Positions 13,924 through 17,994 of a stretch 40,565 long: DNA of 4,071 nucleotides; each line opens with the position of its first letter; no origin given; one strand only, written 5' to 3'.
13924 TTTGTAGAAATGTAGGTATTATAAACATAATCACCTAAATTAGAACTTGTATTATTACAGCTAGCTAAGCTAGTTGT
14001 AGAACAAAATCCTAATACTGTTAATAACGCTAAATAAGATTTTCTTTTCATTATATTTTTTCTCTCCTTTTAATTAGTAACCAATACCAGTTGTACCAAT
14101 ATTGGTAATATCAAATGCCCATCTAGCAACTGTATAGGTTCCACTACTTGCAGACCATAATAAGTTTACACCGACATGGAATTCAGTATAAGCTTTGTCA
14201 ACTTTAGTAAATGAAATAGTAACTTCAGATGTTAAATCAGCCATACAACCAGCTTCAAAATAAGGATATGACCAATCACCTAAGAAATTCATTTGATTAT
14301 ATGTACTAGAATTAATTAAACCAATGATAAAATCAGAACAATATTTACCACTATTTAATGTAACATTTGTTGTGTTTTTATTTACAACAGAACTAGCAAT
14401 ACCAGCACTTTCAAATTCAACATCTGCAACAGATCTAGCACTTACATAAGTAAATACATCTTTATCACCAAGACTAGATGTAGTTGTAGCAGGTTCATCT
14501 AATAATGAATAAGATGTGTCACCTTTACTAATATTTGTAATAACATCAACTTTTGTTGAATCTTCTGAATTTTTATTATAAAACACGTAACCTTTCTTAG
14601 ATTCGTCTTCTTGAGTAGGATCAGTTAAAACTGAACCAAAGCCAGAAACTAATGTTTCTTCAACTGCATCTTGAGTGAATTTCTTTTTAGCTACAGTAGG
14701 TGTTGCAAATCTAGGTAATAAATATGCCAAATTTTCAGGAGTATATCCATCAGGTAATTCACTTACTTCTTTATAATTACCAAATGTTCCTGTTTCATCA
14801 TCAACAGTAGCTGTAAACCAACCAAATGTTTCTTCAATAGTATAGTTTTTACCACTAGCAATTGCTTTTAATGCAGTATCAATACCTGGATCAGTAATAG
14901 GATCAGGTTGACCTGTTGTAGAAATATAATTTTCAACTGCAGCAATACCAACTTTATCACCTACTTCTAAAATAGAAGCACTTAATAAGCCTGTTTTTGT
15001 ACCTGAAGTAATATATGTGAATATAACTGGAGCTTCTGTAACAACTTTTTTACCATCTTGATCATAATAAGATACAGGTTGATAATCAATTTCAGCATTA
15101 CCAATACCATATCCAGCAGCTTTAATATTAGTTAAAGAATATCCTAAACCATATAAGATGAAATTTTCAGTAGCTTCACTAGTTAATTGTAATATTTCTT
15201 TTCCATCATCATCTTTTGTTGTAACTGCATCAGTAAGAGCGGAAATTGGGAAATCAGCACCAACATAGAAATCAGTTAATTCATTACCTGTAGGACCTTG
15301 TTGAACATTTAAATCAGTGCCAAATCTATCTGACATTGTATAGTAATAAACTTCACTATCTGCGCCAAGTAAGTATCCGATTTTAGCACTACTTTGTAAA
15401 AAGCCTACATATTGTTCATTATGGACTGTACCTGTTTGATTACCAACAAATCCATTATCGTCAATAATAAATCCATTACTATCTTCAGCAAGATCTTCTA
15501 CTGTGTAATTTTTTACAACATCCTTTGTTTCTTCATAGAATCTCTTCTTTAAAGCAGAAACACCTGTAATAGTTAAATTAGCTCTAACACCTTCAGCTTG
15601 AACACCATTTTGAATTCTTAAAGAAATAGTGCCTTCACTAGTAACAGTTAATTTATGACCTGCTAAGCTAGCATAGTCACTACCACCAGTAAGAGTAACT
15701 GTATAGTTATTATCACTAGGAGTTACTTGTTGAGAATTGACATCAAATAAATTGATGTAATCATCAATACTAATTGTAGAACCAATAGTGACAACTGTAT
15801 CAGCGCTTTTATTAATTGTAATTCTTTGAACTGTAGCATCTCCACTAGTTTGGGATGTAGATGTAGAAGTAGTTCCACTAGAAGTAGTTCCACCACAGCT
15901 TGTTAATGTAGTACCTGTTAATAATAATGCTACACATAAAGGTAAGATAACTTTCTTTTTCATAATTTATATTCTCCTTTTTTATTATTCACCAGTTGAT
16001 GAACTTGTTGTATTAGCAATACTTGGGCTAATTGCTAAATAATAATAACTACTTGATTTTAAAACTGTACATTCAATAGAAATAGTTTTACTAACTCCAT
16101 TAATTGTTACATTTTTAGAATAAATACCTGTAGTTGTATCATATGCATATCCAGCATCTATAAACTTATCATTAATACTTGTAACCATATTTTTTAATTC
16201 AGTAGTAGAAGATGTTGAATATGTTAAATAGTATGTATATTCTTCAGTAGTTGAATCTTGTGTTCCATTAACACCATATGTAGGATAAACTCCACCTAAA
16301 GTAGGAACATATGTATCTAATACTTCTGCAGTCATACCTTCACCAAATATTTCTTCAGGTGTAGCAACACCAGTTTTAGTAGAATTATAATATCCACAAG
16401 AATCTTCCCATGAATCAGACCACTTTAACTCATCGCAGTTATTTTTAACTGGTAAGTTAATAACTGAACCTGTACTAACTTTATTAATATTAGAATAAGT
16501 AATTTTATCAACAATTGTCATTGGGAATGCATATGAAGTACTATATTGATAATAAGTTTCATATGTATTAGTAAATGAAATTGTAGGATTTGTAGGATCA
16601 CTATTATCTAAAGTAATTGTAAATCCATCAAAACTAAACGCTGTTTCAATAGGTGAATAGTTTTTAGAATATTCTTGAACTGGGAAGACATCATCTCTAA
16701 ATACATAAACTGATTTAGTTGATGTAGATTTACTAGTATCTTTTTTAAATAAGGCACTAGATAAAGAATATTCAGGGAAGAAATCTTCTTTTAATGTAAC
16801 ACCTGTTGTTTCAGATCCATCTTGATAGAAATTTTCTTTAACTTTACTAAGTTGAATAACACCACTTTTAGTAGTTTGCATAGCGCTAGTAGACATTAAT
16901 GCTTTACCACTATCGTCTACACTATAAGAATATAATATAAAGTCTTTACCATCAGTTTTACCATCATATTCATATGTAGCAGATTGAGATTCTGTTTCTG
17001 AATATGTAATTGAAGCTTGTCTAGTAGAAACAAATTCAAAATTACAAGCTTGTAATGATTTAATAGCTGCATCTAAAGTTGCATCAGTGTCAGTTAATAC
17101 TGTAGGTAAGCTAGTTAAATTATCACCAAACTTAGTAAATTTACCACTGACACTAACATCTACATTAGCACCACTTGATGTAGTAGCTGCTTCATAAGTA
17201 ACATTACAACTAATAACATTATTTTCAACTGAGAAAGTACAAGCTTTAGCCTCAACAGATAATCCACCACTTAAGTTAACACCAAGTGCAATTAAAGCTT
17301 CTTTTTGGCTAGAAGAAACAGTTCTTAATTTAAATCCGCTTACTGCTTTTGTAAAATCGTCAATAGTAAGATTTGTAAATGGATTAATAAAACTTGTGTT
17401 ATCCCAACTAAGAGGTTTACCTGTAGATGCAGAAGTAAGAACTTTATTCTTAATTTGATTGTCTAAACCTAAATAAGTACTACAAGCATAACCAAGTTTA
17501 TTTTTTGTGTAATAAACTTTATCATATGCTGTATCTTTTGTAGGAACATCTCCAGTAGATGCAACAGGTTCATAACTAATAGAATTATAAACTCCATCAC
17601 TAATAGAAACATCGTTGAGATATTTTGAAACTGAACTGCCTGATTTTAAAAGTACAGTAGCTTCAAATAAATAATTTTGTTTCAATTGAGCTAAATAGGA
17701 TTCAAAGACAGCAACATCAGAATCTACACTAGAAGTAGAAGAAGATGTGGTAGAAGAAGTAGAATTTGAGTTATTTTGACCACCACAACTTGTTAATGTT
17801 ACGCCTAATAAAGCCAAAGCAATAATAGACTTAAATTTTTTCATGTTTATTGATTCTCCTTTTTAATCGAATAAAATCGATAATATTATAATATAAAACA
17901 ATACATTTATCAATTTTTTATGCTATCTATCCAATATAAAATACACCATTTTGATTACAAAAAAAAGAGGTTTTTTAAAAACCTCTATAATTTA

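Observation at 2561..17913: A 15-kb single-promoter unit joins two orphan lipoproteins, an enlarged Opp importer, a small membrane protein and an M6-like metalloprotease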

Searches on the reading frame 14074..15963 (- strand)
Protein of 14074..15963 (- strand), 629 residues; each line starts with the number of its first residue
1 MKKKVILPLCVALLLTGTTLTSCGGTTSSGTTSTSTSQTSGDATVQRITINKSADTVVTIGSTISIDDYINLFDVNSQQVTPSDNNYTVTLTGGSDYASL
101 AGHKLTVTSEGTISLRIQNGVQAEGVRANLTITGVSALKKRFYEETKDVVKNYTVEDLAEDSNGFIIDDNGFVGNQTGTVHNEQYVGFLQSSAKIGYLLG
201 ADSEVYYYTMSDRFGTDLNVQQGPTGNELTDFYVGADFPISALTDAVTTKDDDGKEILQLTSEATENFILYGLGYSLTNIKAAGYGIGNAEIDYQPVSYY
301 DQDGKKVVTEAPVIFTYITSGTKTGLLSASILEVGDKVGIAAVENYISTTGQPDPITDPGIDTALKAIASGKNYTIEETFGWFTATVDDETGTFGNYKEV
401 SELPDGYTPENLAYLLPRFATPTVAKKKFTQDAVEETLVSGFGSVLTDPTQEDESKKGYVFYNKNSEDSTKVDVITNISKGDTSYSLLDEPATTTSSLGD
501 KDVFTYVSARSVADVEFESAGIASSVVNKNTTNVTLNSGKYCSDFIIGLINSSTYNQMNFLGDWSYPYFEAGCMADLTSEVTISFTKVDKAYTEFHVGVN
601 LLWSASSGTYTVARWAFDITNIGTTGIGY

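Call 4: search_protein_families(library=pfam, proteins=[window:14074-15963:-], max_evalue=0.01)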
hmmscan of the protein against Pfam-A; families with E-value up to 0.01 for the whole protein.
window:14074-15963:- (629 aa): 0 families

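Call 10: search_protein_families(library=ncbifam, proteins=[window:14074-15963:-], max_evalue=0.1)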
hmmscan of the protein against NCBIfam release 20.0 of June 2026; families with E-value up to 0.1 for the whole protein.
window:14074-15963:- (629 aa): 1 family
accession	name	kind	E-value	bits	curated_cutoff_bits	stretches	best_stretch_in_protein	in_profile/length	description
NF058647.1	lipo_LytA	equivalog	0.0073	16.5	110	1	1-52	1-35/107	acidic lipoprotein LytA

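Call 16: find_homologous_proteins(query=window:14074-15963:-)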
Query window:14074-15963:- (629 aa): 6 proteins with E <= 0.001 among 8000 candidates.
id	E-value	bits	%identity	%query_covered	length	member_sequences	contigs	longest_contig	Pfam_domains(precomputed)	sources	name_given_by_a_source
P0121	0.0e+0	1373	100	100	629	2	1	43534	-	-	-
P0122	0.0e+0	1290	94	100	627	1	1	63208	-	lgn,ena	-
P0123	0.0e+0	1282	93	100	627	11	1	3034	-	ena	-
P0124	0.0e+0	1191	86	100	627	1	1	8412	-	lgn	-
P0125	2.2e-227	775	60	100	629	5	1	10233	-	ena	-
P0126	1.4e-152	528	44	100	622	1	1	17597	-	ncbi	-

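Call 33: search_solved_structures(query=A3, max_evalue=1)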
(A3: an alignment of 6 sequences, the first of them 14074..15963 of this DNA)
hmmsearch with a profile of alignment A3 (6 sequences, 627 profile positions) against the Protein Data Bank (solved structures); distinct sequences matched with E-value up to 1: 0.

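Call 44: predict_structure(alignment_id=A3)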
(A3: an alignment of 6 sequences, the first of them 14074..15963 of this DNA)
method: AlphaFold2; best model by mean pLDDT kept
length: 629 residues; sequences in the alignment: 6
mean_pLDDT: 46.5   pTM: 0.35
mean pLDDT of the five models: 46.5, 38.2, 35.0, 34.5, 32.4
residues with pLDDT >= 90: 0; 70-90: 61; 50-70: 188; < 50: 380
segments of 3 or more residues with pLDDT < 50: 1-54, 74-78, 121-126, 145-244, 270-277, 297-308, 326-329, 332-371, 392-397, 400-423, 432-473, 481-484, 495-520, 538-543, 554-579, 604-607, 625-629
pLDDT, mean of each block of 10 residues (from residue 1): 35 30 24 26 27 63 77 52 63 83 83 71 54 65 46 30 34 24 24 32 34 33 30 27 55 66 60 48 65 54 42 60 55 32 29 28 40 57 53 48 40 36 53 46 37 34 38 52 52 46 25 32 64 58 51 45 36 37 68 64 51 61 46
secondary structure, 60 per line:
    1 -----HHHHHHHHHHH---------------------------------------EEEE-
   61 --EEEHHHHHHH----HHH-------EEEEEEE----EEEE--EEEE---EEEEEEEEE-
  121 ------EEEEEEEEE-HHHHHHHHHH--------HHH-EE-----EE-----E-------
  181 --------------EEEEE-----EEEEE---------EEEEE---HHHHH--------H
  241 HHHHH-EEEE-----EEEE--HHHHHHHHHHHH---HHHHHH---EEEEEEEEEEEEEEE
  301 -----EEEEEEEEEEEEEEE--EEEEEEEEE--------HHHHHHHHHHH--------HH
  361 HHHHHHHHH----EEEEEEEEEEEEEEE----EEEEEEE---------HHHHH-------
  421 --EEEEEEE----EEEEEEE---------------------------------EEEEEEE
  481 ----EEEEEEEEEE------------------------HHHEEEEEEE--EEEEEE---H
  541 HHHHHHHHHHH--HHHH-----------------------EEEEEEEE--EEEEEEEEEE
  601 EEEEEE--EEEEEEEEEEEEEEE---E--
elements in order (helices of 4 or more, strands of 3 or more residues): H6-16 E56-59 E63-65 H66-72 E87-93 E98-101 E104-107 E111-119 E127-135 H137-146 E195-199 E205-209 E219-223 H227-231 H240-245 E247-250 E256-259 H262-273 H277-282 E286-300 E306-320 E323-331 H340-350 H359-369 E374-388 E393-399 H409-413 E423-429 E434-440 E474-480 E485-494 E522-528 E531-536 H540-551 H554-557 E581-588 E591-606 E609-623

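Call 64: search_protein_families(library=pfam, alignment_id=A3, max_evalue=1)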
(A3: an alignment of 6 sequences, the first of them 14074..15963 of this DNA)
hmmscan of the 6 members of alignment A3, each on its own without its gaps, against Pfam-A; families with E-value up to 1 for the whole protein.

A. member 1, window:14074-15963:- (629 aa): 0 families

B. families by the number of members that match (of 6 scanned): 1 family
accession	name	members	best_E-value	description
PF01145.31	Band_7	1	0.097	SPFH domain / Band 7 family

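Call 79: fold_search(model_id=the predicted structure, library=pdb)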
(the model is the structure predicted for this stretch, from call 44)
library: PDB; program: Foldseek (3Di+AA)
matches with E <= 10: 1372; with E <= 0.001: 1
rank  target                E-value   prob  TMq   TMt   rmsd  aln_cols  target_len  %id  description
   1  8hme_D                2.2e-04  0.33  0.09  0.06  29.9       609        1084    7  head module state 1 of Tetrahymena IFT-A (released 2023-06-14)
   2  7quz_AAA              8.2e-03  0.90  0.10  0.30  17.2       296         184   10  Crystal structure of the SeMet octameric C-terminal Big_2-CBM56 domains from Paenibacillus illinoisensis (Bacillus c (released 2023-02-01)
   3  6e57_B                9.6e-03  0.18  0.11  0.15  24.0       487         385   10  Bacteroides ovatus mixed-linkage glucan utilization locus (MLGUL) SGBP-B in complex with mixed-linkage heptasaccharide (released 2019-05-29)
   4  7r3t_B                1.0e-02  0.89  0.10  0.30  17.4       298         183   10  Crystal structure of the Dimeric C-terminal Big_2-CBM56 domains from Paenibacillus illinoisensis (Bacillus circulans I (released 2023-02-22)
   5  8opr_A                1.1e-02  0.15  0.09  0.08  29.0       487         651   12  Structure of the EA1 surface layer of Bacillus anthracis (released 2023-11-08)
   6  3rqb_B                1.5e-02  0.14  0.09  0.14  16.4       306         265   10  Crystal Structure of Conserved Protein of Unknown Function with Hot dog Fold from Alicyclobacillus acidocaldarius (released 2011-05-18)
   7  4xrt_A                1.7e-02  0.38  0.10  0.18  21.6       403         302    8  Crystal structure of the di-domain ARO/CYC StfQ from the steffimycin biosynthetic pathway (released 2015-12-02)
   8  3ve1_A                1.7e-02  0.11  0.09  0.10  23.3       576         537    8  The 2.9 angstrom crystal structure of Transferrin binding protein B (TbpB) from serogroup B M982 Neisseria meningitidi (released 2012-02-22)
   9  7quz_DDD              2.4e-02  0.75  0.10  0.29  18.0       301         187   11  Crystal structure of the SeMet octameric C-terminal Big_2-CBM56 domains from Paenibacillus illinoisensis (Bacillus c (released 2023-02-01)
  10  8yk1_A                2.4e-02  0.33  0.07  0.05  19.7       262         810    9  Blood group B alpha-1,3-galactosidase AgaBb from Bifidobacterium bifidum, construct 23-844 (released 2024-07-10)
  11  7quz_BBB              2.8e-02  0.72  0.10  0.29  18.4       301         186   12  Crystal structure of the SeMet octameric C-terminal Big_2-CBM56 domains from Paenibacillus illinoisensis (Bacillus c (released 2023-02-01)
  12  5ldv                  2.8e-02  0.06  0.08  0.11  25.3       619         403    8  Crystal Structures of MOMP from Campylobacter jejuni (released 2016-10-26)
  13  5il6_A                3.1e-02  0.12  0.08  0.14  21.4       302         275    9  Crystal structure of the dehydratase domain of RzxB from Pseudomonas fluorescens (released 2017-03-29)
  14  6qx4_B                3.6e-02  0.11  0.09  0.10  27.6       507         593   10  Structure of the Bacillus anthracis Sap S-layer assembly domain (released 2019-07-31)
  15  4hh2_A                4.2e-02  0.06  0.06  0.09  34.5       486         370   10  Structure of PpsR without the HTH motif from Rb. sphaeroides (released 2013-06-05)
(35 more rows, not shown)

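Call 87: search_protein_representatives(alignment_id=A3)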
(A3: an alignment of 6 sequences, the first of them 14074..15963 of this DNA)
Query: 6 sequences, 627 profile positions. Proteins with E-value up to 0.001 (for the whole library): 49; up to 1e-10: 31; up to 1e-30: 5. The best 49 are listed.
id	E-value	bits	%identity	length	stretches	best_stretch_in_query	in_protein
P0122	0.0e+00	1252.7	-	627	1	1-627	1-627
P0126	1.0e-296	1002.0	-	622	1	1-626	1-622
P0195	2.2e-76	274.2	-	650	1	7-625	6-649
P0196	4.5e-52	193.9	-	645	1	1-625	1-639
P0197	6.0e-35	137.3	-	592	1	19-625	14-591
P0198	2.1e-28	115.7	-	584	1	15-389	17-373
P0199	6.6e-26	107.4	-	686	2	173-625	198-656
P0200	9.9e-23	96.9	-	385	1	1-378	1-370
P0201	5.2e-21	91.3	-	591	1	1-405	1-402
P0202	9.1e-21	90.5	-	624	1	9-602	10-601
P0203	1.4e-20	89.8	-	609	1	1-383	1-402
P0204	2.5e-20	89.0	-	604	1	9-396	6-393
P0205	7.6e-19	84.1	-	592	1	1-381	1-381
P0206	3.7e-18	81.8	-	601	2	9-263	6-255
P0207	7.0e-18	80.9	-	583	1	11-375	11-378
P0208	1.8e-17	79.5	-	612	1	1-412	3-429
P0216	4.3e-14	68.4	-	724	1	15-383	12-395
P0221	2.1e-11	59.5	-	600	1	10-468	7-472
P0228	9.4e-09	50.8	-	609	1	14-547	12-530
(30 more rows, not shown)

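Call 88: search_protein_families(library=pfam, proteins=[P0195, P0196, P0197, P0198, P0199, P0202, P0208, P0216, P0221, P0228], max_evalue=0.01)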
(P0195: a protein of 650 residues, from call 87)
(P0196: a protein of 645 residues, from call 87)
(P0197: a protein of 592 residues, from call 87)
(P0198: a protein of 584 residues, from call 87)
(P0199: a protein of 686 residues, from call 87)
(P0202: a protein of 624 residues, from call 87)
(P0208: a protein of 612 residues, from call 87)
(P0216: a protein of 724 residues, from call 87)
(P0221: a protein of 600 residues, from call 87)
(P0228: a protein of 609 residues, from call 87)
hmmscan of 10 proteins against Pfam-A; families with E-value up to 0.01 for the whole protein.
P0195 (650 aa): 0 families

P0196 (645 aa): 0 families

P0197 (592 aa): 0 families

P0198 (584 aa): 0 families

P0199 (686 aa): 0 families

P0202 (624 aa): 0 families

P0208 (612 aa): 0 families

P0216 (724 aa): 0 families

P0221 (600 aa): 0 families

P0228 (609 aa): 0 families

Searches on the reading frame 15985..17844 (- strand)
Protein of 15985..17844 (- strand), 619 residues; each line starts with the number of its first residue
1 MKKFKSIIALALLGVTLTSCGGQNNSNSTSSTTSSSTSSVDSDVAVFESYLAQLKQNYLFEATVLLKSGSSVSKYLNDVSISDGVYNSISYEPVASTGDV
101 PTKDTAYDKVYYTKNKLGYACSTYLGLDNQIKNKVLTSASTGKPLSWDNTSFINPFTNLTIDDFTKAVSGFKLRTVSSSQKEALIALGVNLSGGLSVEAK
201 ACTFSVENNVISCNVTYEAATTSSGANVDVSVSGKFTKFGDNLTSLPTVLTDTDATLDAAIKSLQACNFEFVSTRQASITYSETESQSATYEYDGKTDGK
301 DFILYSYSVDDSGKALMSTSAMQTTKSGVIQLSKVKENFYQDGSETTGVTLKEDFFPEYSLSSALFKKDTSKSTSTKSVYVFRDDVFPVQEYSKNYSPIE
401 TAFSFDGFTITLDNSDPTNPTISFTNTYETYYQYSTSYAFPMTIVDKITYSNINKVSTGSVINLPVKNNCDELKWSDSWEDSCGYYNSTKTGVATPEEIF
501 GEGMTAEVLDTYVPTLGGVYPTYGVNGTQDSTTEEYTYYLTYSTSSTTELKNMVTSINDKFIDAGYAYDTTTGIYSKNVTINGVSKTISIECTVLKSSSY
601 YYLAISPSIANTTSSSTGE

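Call 4: search_protein_families(library=pfam, proteins=[window:15985-17844:-], max_evalue=0.01)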
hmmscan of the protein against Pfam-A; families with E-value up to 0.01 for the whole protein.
window:15985-17844:- (619 aa): 1 family
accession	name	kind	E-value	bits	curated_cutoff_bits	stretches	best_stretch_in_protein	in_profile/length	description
PF11280.13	DUF3081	-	0.0042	17.3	25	0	391-438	21-67/77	Protein of unknown function (DUF3081)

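Call 10: search_protein_families(library=ncbifam, proteins=[window:15985-17844:-], max_evalue=0.1)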
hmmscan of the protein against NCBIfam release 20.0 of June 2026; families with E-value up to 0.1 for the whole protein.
window:15985-17844:- (619 aa): 4 families
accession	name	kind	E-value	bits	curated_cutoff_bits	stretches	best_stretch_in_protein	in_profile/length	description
NF052551.1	EnvBioLpgNMYCTU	equivalog_domain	0.002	17.5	250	1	1-42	1-41/227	envelope biogenesis lipoprotein LpqN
NF050142.1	PG1828_fam_lipo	equivalog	0.0081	16.9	50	1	1-49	1-50/59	PG1828 family lipoprotein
NF041193.1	lipo_SP0191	subfamily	0.038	14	75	1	5-40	3-38/190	SP0191 family lipoprotein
NF053527.1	lipo_Cory_WKLS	subfamily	0.048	13.6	105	0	8-39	4-35/166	WKL family lipoprotein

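Call 34: search_solved_structures(query=A4, max_evalue=1)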
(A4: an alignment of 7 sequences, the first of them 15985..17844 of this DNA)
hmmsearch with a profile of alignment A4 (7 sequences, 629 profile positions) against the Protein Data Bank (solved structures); distinct sequences matched with E-value up to 1: 4.
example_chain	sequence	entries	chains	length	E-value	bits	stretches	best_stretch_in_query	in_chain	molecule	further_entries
6e5f_A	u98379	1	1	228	0.14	13.7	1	1-49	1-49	Lipid binding protein LpqN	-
6e5d_A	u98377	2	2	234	0.15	13.7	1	1-49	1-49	Lipid binding protein LpqN | Probable conserved lipoprotein LpqN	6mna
6hiv_BN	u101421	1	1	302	0.41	12.2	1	22-53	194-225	mL80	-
3hzh_A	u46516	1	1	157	0.85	11.2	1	416-473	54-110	Chemotaxis response regulator (CheY-3)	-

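Call 65: search_protein_families(library=pfam, alignment_id=A4, max_evalue=1)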
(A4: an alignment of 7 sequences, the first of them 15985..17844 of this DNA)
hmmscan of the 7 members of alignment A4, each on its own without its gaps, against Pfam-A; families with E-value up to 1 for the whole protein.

A. member 1, window:15985-17844:- (619 aa): 3 families
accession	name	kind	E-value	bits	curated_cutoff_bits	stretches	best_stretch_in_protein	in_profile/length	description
PF11280.13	DUF3081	-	0.0042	17.3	25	1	391-438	21-67/77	Protein of unknown function (DUF3081)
PF24261.1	DUF7462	-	0.037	14.1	27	1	542-558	8-24/42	Family of unknown function (DUF7462)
PF19524.4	DUF6054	-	0.24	11.7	27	1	199-256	16-73/111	Family of unknown function (DUF6054)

B. families by the number of members that match (of 7 scanned): 10 families
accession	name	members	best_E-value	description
PF11280.13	DUF3081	5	0.0012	Protein of unknown function (DUF3081)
PF24261.1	DUF7462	3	0.03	Family of unknown function (DUF7462)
PF19524.4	DUF6054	3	0.11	Family of unknown function (DUF6054)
PF21827.1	New_glue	1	0.0008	New glue protein family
PF20205.3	DUF6567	1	0.0032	Family of unknown function (DUF6567)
PF20404.3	DUF6694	1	0.028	Family of unknown function (DUF6694)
PF16146.10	DUF4854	1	0.048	Domain of unknown function (DUF4854)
PF14510.11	ABC_trans_N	1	0.074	ABC-transporter N-terminal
PF08139.17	LPAM_1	1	0.53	Prokaryotic membrane lipoprotein lipid attachment site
PF04636.18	PA26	1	0.59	PA26 p53-induced protein (sestrin)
